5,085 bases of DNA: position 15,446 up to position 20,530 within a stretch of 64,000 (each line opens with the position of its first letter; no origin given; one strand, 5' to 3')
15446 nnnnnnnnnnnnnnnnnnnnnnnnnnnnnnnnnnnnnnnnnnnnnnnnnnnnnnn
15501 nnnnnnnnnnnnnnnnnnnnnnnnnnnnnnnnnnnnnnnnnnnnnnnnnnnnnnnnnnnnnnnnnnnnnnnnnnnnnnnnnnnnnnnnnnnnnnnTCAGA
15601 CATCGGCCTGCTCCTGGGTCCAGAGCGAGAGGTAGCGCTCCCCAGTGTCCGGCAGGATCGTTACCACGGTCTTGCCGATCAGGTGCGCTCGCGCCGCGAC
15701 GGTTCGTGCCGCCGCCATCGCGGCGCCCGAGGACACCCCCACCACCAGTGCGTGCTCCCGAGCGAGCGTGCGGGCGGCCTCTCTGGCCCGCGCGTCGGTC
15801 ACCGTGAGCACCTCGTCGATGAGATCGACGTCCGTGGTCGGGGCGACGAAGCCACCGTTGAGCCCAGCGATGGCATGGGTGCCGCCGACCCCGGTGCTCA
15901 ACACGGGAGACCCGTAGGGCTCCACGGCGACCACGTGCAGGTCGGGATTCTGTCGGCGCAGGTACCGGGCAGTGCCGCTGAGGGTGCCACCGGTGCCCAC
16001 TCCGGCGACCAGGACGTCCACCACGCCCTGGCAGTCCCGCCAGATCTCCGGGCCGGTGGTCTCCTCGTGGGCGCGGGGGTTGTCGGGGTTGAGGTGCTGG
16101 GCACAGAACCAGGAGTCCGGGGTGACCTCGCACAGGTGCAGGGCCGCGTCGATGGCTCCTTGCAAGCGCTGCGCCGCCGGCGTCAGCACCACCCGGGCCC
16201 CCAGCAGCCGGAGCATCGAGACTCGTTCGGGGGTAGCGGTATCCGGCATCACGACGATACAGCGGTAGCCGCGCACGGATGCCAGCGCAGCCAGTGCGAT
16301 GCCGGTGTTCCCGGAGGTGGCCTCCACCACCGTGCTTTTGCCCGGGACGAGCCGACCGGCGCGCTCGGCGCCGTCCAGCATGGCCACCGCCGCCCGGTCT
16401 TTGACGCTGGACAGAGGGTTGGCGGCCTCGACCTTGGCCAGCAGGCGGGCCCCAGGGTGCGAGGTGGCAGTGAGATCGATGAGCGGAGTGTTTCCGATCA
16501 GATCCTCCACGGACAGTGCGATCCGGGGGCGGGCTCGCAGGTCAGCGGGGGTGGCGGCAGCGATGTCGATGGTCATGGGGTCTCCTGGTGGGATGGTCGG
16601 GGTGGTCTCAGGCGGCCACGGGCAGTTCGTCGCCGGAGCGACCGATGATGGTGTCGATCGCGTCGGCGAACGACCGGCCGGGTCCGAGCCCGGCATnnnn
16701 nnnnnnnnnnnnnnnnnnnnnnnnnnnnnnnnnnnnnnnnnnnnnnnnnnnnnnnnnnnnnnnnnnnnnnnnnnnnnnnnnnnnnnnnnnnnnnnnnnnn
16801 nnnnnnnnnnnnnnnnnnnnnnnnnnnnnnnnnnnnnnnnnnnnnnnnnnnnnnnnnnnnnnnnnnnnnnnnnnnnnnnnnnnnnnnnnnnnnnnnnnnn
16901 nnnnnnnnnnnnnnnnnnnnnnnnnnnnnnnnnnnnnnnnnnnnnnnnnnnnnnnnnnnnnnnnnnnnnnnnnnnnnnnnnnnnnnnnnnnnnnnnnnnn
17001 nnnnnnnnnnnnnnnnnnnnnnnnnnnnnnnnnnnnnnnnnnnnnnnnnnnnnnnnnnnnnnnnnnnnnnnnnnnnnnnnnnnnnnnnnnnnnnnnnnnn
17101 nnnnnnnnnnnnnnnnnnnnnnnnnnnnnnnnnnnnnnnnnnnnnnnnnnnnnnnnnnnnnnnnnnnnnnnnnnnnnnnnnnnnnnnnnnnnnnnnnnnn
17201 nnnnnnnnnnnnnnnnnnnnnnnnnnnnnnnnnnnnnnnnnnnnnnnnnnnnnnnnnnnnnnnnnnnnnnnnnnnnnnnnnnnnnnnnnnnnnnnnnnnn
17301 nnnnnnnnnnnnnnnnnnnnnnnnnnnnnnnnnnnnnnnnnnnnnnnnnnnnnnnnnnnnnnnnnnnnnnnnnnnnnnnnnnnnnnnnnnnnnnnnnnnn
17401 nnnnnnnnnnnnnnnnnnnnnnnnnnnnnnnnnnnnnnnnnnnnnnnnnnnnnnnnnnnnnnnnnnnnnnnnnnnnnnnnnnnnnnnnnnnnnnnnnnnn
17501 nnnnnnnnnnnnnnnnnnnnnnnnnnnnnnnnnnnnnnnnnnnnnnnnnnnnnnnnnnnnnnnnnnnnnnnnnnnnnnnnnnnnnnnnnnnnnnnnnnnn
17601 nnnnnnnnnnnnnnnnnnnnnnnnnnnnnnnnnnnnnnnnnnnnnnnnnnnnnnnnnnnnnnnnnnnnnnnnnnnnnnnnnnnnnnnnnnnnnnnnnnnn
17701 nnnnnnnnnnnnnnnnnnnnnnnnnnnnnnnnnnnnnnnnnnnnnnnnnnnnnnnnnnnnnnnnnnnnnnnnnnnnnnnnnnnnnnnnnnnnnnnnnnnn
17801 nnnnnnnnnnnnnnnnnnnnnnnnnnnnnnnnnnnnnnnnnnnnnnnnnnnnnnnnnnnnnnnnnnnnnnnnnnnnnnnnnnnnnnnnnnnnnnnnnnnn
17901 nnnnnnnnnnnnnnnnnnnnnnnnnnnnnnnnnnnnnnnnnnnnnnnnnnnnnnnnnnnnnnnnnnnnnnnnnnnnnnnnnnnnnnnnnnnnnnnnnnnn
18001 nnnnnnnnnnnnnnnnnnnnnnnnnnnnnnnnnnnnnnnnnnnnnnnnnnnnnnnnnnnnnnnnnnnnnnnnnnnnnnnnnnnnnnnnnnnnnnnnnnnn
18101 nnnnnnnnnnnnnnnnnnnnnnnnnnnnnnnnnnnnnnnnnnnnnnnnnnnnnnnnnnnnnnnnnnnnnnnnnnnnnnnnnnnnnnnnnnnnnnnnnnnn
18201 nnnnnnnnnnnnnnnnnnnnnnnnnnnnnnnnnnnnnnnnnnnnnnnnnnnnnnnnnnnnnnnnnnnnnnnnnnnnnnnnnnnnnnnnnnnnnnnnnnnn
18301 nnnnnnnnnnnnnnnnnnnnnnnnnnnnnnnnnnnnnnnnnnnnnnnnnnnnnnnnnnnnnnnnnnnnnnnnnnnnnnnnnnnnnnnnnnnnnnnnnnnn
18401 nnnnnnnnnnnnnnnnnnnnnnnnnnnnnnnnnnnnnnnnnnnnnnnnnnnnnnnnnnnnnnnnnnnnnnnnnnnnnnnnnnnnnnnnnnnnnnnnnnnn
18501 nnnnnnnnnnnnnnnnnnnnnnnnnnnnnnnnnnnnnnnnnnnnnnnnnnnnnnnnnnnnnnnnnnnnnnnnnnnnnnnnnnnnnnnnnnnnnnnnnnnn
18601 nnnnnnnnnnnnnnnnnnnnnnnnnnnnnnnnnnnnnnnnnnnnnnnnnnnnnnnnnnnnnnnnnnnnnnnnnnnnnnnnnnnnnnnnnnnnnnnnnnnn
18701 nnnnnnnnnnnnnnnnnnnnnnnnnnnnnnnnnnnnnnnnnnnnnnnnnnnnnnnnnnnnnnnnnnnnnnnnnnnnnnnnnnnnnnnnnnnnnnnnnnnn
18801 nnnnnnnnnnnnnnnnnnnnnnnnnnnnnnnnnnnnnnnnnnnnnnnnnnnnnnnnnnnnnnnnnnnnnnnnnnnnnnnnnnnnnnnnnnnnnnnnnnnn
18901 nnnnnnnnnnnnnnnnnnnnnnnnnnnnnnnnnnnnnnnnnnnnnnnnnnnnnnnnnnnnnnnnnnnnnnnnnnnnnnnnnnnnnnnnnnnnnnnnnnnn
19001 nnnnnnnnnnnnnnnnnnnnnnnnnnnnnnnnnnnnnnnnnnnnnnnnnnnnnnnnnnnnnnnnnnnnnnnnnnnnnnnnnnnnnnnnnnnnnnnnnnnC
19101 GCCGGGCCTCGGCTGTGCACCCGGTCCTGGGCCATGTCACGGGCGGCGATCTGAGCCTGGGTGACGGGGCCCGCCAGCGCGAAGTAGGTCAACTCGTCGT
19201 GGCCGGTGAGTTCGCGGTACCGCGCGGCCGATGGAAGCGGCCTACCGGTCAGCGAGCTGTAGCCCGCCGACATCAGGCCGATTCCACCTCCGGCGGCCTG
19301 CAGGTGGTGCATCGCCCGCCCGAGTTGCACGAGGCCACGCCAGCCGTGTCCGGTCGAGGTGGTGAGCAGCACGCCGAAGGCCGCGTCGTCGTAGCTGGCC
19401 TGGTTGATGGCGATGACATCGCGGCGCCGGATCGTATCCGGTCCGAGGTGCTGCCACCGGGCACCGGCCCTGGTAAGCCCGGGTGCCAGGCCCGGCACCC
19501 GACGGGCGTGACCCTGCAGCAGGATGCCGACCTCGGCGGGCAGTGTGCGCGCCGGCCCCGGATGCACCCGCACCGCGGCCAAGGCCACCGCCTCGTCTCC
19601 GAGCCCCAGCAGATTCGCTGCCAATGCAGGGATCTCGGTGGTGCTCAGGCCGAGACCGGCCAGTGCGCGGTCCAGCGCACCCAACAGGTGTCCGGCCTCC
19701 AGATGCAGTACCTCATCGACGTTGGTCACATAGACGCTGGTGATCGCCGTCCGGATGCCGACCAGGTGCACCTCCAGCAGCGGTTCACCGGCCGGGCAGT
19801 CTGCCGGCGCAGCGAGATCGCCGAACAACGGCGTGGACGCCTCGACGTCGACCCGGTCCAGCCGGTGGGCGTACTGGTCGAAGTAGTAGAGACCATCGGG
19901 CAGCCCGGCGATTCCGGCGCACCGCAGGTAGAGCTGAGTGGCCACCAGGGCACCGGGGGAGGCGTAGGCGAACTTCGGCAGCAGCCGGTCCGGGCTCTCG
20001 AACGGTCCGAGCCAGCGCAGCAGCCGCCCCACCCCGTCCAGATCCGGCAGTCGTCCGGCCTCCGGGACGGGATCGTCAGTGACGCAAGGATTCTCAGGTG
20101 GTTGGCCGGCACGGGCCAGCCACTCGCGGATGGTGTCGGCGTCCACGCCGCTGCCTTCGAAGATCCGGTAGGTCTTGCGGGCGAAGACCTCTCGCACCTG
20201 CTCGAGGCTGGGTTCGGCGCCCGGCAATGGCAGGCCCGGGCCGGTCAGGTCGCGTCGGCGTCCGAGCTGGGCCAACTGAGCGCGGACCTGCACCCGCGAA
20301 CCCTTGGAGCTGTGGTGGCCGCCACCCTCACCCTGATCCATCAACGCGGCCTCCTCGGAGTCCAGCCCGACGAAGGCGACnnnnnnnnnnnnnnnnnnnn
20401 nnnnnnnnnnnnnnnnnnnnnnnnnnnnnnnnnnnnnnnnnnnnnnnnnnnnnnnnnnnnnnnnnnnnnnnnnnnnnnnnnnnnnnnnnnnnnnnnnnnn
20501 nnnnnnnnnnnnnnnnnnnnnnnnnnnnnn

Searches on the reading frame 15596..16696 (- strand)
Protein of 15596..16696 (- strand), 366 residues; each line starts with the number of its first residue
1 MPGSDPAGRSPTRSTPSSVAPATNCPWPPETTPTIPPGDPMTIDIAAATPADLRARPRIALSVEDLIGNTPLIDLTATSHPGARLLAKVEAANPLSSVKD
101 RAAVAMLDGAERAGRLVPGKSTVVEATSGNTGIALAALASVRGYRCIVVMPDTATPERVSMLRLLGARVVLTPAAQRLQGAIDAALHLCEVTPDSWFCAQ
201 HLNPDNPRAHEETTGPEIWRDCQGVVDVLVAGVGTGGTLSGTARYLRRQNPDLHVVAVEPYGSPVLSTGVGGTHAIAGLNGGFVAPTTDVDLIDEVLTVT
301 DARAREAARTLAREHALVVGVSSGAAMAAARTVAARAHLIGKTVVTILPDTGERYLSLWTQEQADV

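Call 7: search_protein_families(library=pfam, proteins=[window:15596-16696:-])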
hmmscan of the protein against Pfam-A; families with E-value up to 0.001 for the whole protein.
window:15596-16696:- (366 aa): 1 family
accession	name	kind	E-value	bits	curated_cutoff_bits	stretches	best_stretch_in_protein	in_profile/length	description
PF00291.31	PALP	-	3.5e-73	247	35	1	64-350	2-295/295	Pyridoxal-phosphate dependent enzyme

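Call 9: search_protein_families(library=ncbifam, proteins=[window:15596-16696:-], max_evalue=0.01)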
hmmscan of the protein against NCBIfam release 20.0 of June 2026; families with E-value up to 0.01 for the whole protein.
window:15596-16696:- (366 aa): 42 families (the best 25 are shown)
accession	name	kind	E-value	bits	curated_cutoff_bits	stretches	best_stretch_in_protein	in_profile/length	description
TIGR01136.1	cysKM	subfamily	6.4e-105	350.8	344.15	1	64-357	2-295/299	cysteine synthase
TIGR01139.1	cysK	equivalog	5.9e-104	347.5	350.95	1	64-357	2-294/298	cysteine synthase A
NF007989.0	PRK10717.1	equivalog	3.4e-86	289.3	387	1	60-357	5-314/334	cysteine synthase A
TIGR01137.1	cysta_beta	equivalog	2.6e-79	267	510.25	1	62-358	4-308/457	cystathionine beta-synthase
NF008735.0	PRK11761.1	equivalog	9e-74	248.4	413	1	62-357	5-290/296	cysteine synthase CysM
TIGR01138.1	cysM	equivalog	1.7e-71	241.1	394.2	1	63-357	2-286/290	cysteine synthase B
NF053679.1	CysteaSynCapA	equivalog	3.6e-68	229.8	600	1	62-357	9-316/329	cysteate synthase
TIGR03945.1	PLP_SbnA_fam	equivalog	1.4e-66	224.7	349.95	1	64-357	2-296/304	2,3-diaminopropionate biosynthesis protein SbnA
NF005292.0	PRK06815.1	equivalog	6.8e-20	71.4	371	1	67-348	19-303/320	threonine/serine dehydratase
NF006094.0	PRK08246.1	subfamily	5.2e-19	68.8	331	1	62-269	16-209/310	serine/threonine dehydratase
NF052478.1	CystDsulMYC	equivalog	1.5e-18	67.3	600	1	84-357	38-322/354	L-cysteine desulfhydrase Cds1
TIGR01127.1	ilvA_1Cterm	equivalog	2.5e-17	62.9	378.75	1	81-347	13-280/380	threonine ammonia-lyase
NF045641.2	BHydaspDhtseBhcB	equivalog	2.6e-17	62.9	550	1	64-348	15-300/312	beta-hydroxyaspartate dehydratase BhcB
NF006674.0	PRK09224.1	subfamily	4.9e-16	58.5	577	1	65-297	21-258/508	threonine ammonia-lyase IlvA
NF009130.0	PRK12483.1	subfamily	1.6e-15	56.7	801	1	59-347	27-320/521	threonine ammonia-lyase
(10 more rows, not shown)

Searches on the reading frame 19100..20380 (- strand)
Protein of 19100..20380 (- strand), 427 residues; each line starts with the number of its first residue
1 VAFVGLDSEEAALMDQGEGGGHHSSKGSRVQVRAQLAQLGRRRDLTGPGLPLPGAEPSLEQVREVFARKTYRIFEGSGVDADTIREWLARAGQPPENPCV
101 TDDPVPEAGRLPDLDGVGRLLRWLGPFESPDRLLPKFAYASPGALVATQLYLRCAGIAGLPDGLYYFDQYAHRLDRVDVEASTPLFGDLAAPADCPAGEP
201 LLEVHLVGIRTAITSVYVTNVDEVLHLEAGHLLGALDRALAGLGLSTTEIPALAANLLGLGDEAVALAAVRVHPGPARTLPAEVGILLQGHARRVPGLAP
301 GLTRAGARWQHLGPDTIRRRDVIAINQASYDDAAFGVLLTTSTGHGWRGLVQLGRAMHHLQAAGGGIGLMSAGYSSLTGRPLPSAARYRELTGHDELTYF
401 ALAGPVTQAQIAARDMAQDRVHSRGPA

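Call 59: search_protein_families(library=pfam, proteins=[window:19100-20380:-], max_evalue=1)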
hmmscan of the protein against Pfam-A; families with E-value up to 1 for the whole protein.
window:19100-20380:- (427 aa): 0 families

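Call 83: search_protein_families(library=ncbifam, proteins=[window:19100-20380:-], max_evalue=1)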
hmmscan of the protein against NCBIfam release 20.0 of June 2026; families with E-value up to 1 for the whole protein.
window:19100-20380:- (427 aa): 2 families
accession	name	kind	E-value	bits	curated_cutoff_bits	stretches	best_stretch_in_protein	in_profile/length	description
TIGR03605.1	antibiot_sagB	domain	7e-09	35.4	78.4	1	138-251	31-145/173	SagB family peptide dehydrogenase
TIGR04511.1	SagB_rel_DH_2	exception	0.045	12.8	240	1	138-181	224-267/380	putative peptide maturation dehydrogenase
